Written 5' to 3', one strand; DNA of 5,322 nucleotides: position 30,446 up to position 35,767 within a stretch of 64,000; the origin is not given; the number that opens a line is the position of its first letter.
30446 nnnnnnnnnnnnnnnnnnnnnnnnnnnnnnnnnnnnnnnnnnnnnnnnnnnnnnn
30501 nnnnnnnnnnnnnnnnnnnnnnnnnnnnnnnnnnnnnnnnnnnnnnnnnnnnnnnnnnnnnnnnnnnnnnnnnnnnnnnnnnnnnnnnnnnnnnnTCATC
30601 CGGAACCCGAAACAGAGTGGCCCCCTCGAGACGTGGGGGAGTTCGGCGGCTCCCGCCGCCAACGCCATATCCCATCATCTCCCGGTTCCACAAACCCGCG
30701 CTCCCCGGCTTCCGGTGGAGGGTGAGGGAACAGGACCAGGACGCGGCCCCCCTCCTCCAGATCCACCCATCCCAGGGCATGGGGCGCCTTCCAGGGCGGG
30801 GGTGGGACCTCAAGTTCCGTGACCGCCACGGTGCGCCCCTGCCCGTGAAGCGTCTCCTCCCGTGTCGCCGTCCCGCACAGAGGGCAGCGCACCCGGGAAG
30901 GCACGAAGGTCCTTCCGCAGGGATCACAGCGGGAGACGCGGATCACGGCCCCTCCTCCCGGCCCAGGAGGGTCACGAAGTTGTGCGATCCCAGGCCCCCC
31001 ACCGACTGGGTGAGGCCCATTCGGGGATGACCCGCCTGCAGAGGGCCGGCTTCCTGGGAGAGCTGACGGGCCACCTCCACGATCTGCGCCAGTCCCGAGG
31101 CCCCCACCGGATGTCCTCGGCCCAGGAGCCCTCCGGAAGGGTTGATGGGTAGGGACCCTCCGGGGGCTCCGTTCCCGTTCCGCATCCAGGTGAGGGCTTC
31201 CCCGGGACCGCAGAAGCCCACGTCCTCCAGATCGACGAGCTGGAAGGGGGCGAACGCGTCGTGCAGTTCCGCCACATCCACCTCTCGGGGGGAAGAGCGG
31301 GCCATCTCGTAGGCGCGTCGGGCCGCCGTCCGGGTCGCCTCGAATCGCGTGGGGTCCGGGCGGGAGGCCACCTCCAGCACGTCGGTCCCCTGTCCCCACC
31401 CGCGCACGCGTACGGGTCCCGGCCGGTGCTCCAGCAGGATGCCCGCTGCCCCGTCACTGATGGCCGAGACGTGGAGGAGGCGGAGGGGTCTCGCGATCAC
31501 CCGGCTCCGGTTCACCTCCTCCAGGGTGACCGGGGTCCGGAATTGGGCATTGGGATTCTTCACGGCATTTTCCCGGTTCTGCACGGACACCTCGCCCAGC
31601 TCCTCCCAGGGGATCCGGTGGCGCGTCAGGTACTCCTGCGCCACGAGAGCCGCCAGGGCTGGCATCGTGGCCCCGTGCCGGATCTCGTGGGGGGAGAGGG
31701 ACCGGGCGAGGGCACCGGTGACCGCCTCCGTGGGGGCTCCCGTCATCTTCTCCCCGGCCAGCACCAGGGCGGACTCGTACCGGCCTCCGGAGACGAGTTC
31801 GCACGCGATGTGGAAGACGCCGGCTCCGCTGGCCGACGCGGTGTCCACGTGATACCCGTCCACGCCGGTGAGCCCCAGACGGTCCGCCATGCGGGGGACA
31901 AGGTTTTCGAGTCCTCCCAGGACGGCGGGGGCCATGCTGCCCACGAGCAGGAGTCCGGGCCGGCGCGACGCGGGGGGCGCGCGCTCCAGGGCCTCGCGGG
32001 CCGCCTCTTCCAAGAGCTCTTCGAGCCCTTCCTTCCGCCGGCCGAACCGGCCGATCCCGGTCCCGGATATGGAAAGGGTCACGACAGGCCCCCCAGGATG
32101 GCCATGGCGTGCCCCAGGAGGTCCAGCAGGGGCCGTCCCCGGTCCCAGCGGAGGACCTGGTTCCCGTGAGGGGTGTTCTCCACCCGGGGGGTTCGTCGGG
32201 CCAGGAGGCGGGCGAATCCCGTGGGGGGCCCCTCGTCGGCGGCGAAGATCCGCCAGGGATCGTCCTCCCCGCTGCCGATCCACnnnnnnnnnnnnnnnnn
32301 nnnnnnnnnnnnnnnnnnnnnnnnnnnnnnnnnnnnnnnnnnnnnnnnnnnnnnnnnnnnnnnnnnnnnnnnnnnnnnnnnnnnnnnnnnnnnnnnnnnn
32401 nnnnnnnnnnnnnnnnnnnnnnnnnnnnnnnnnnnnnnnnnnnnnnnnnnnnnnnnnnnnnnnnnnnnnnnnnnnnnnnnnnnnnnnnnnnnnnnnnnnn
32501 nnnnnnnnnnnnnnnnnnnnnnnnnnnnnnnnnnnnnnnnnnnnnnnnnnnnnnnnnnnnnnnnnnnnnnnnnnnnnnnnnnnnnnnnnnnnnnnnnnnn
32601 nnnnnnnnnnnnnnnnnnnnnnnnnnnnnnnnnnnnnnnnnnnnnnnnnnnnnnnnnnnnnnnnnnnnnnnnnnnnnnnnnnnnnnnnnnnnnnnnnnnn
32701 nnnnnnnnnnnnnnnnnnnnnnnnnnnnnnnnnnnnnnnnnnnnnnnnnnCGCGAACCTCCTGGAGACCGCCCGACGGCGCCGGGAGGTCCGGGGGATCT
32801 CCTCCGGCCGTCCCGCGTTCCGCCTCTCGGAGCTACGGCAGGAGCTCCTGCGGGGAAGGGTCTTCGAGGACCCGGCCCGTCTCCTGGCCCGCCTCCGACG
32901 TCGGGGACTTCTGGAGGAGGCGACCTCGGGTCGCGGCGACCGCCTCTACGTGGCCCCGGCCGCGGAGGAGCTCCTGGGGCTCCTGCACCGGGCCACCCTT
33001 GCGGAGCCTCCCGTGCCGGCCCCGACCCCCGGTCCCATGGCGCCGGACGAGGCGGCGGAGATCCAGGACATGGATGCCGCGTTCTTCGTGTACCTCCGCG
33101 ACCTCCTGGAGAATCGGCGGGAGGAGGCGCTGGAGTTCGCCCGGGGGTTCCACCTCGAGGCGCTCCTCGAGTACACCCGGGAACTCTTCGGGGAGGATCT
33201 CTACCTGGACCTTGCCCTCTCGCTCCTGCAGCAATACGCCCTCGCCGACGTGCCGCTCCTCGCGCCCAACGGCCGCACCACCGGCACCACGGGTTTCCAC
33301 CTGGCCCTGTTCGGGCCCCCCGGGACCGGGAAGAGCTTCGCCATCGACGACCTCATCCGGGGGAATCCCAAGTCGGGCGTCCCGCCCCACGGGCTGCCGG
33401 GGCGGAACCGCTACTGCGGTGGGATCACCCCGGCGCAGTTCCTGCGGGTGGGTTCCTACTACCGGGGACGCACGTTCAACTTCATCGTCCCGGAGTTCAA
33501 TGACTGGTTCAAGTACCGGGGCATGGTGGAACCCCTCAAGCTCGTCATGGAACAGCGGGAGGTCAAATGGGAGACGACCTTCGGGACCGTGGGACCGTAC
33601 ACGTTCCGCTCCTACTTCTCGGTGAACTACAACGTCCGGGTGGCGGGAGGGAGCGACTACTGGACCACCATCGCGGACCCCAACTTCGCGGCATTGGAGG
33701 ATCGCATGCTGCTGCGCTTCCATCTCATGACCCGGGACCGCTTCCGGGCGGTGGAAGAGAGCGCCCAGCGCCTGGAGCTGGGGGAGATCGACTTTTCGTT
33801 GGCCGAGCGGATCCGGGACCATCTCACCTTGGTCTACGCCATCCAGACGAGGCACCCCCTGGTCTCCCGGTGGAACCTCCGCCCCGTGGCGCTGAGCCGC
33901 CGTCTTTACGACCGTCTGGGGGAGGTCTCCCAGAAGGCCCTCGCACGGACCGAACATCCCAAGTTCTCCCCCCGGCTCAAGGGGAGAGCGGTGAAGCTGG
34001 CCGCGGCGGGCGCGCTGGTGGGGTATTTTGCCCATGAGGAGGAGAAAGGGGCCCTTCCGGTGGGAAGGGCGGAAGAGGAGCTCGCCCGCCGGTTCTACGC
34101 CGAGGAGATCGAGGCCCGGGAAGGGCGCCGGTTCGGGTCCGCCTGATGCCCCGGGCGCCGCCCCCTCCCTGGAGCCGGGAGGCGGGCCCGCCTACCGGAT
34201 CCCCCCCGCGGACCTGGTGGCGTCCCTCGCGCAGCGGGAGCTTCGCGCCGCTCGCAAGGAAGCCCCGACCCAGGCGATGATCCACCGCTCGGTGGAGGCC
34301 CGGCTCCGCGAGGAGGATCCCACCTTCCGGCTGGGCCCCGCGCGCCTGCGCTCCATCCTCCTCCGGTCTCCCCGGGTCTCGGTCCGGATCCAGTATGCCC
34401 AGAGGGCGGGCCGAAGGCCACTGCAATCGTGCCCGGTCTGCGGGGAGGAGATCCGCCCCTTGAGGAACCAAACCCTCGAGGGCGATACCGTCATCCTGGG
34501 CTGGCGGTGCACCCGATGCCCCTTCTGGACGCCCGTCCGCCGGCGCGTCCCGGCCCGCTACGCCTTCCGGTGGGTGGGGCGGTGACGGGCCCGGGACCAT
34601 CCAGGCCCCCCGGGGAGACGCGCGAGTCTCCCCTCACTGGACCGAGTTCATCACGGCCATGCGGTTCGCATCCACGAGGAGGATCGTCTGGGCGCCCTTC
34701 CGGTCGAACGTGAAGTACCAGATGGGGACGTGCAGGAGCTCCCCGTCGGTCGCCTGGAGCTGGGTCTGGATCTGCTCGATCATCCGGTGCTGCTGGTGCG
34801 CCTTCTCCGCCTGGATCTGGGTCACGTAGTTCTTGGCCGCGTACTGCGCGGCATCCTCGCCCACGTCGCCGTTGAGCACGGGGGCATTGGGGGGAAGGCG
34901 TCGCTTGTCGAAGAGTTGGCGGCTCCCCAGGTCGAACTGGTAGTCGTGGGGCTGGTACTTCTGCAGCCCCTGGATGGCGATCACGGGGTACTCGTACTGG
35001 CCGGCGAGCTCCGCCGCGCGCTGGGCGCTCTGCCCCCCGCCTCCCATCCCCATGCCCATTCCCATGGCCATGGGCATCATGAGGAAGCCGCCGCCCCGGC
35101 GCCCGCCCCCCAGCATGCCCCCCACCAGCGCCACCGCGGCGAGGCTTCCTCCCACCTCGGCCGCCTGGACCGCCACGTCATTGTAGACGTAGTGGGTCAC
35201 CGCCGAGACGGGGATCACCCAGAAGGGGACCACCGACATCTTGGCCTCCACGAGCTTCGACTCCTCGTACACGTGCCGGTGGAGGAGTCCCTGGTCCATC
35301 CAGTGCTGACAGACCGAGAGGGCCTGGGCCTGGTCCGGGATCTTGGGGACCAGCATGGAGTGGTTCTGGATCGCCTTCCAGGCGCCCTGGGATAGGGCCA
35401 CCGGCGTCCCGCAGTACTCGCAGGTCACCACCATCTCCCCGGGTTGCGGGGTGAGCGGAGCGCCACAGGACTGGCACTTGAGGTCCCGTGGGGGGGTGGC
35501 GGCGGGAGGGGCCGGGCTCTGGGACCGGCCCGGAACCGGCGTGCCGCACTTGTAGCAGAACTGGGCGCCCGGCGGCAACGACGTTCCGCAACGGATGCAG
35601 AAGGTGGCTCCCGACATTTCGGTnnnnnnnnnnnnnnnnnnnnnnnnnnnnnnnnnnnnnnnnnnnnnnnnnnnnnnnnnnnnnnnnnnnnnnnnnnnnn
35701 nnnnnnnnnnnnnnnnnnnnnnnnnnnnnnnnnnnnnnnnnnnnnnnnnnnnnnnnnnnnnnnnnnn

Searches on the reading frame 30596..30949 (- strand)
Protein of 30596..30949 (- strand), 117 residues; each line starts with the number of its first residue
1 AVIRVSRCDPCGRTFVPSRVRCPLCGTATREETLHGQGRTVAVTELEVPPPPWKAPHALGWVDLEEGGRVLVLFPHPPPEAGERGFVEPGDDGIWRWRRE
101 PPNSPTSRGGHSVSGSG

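Call 54: search_protein_families(library=pfam, proteins=[window:30596-30949:-], max_evalue=0.01)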
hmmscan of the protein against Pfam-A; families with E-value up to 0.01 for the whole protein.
window:30596-30949:- (117 aa): 2 families
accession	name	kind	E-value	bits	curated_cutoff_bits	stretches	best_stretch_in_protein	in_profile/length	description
PF01796.24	OB_ChsH2_C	-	0.00035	20.9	27.1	1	33-81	3-53/65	ChsH2, C-terminal OB-fold domain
PF12172.15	zf-ChsH2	-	0.0053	17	23.2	0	3-27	9-33/37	ChsH2, rubredoxin-like zinc ribbon domain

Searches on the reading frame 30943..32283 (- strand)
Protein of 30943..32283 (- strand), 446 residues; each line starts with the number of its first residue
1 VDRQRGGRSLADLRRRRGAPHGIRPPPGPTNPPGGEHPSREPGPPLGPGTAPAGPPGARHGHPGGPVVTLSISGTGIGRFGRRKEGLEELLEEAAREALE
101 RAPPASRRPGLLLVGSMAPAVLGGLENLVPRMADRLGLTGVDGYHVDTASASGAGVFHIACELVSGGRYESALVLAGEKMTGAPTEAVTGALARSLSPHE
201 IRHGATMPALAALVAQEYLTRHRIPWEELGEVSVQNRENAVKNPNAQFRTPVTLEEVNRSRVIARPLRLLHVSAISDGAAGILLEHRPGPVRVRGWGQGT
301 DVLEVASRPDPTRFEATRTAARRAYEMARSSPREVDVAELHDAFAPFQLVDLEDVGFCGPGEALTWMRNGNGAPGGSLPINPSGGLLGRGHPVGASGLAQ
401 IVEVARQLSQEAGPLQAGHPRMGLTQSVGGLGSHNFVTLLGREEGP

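Call 11: search_protein_families(library=pfam, proteins=[window:30943-32283:-], max_evalue=0.001)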
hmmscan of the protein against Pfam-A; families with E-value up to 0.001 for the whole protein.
window:30943-32283:- (446 aa): 4 families
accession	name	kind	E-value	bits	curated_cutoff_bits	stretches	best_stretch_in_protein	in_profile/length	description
PF22691.2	Thiolase_C_1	-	1.4e-43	148.5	28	1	297-442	1-144/144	Thiolase C-terminal domain-like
PF00108.29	Thiolase_N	-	4.6e-16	59.4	26.4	1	75-284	9-256/260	Thiolase, N-terminal domain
PF02803.24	Thiolase_C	-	2.9e-08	33.8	27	1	318-413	25-102/123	Thiolase, C-terminal domain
PF00109.32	ketoacyl-synt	-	0.00072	19.7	20.8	0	131-197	156-220/252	Beta-ketoacyl synthase, N-terminal domain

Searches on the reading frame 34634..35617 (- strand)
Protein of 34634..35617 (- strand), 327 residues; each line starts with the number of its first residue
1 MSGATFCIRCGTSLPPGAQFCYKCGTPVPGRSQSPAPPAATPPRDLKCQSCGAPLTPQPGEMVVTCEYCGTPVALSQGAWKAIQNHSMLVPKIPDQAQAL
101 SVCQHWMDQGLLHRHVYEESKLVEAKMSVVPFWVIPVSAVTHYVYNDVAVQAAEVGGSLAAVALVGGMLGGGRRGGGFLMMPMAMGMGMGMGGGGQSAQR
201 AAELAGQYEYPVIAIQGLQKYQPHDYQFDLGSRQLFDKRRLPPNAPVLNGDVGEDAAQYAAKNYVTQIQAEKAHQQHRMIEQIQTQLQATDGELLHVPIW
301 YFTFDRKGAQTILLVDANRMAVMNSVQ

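Call 53: search_protein_families(library=pfam, proteins=[window:34634-35617:-], max_evalue=0.0001)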
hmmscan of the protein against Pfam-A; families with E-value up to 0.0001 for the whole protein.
window:34634-35617:- (327 aa): 3 families
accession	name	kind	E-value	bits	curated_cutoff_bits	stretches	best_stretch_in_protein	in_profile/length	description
PF13240.11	Zn_Ribbon_1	-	1.4e-10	41.1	25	1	6-28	1-23/23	zinc-ribbon domain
PF12773.13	DZR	-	7e-10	39.4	27.3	1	7-70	1-45/45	Double zinc ribbon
PF13248.11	Zn_ribbon_3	-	5.3e-05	23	27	0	7-27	5-25/26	zinc-ribbon domain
